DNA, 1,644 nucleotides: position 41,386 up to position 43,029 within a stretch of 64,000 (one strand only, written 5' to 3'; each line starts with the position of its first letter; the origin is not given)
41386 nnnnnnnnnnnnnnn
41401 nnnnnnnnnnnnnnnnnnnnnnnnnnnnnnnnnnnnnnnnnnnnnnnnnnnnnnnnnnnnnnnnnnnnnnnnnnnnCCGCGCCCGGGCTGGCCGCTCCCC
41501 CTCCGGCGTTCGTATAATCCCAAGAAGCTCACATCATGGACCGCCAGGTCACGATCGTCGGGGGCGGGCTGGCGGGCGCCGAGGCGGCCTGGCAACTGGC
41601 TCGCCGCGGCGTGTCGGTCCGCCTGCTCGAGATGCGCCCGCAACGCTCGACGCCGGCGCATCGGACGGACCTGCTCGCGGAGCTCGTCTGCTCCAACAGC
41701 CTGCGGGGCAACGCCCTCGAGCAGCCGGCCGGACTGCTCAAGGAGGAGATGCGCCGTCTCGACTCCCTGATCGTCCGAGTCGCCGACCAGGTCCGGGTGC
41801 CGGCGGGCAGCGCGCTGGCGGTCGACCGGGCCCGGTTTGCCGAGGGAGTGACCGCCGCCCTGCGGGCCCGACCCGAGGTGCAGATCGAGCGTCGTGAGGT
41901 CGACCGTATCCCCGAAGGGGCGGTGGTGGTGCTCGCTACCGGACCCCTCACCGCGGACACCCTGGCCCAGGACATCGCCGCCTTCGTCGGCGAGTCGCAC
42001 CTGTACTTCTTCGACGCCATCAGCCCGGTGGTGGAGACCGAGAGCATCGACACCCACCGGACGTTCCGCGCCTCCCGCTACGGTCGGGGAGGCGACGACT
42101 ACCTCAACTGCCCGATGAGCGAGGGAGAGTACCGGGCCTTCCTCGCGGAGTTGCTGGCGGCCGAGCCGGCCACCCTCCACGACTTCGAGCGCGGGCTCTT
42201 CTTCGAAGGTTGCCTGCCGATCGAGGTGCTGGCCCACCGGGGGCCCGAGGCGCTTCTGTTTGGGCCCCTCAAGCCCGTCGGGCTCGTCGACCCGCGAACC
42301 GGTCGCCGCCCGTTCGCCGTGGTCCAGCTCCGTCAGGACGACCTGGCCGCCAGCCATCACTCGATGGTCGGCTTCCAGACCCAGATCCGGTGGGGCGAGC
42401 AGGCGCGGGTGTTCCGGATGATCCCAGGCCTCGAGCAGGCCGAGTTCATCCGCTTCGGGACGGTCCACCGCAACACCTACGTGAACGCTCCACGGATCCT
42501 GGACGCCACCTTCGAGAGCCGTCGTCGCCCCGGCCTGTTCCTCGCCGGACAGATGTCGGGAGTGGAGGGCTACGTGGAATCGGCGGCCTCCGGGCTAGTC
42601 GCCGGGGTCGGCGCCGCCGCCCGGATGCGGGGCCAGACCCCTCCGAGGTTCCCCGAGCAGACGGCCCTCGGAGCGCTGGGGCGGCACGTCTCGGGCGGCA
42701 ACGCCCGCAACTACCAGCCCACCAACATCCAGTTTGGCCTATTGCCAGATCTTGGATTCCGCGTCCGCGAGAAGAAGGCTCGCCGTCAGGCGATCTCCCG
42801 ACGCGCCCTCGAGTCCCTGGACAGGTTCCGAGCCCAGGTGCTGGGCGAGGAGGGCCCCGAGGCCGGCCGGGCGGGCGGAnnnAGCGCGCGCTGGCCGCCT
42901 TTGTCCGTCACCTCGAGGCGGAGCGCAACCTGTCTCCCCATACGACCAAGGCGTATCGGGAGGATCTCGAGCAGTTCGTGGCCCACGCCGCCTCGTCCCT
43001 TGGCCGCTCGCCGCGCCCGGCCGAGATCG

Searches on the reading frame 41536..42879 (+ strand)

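Call 10: search_protein_families(library=pfam, proteins=[window:41536-42879:+], max_evalue=0.001)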
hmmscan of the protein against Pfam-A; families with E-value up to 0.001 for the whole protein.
window:41536-42879:+ (448 aa): 10 families
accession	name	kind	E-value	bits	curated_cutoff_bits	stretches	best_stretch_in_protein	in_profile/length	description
PF01134.28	GIDA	-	1.3e-92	311.4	22.1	1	4-367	1-390/391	Glucose inhibited division protein A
PF13450.12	NAD_binding_8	-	1.3e-07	32.2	21.9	1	7-36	1-30/68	NAD(P)-binding Rossmann-like domain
PF01266.30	DAO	-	1.8e-06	28.2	27.9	1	5-39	2-38/353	FAD dependent oxidoreductase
PF01494.25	FAD_binding_3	-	2.2e-05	24.3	22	1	4-38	3-37/349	FAD binding domain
PF07992.20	Pyr_redox_2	-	4.8e-05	23.4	26.1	1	4-38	144-178/291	Pyridine nucleotide-disulphide oxidoreductase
PF12831.13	FAD_oxidored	-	9.2e-05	22.3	27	1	5-34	2-31/416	FAD dependent oxidoreductase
PF00890.30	FAD_binding_2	-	0.00028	20.7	20.4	0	5-38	2-36/414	FAD binding domain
PF03486.20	HI0933_like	-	0.00038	20.4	50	0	4-35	2-33/244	HI0933-like protein Rossmann domain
PF00070.33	Pyr_redox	-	0.00052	20.9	22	0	5-36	2-33/82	Pyridine nucleotide-disulphide oxidoreductase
PF01262.27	AlaDh_PNT_C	-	0.00058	19.8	23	0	4-42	30-68/214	Alanine dehydrogenase/PNT, C-terminal domain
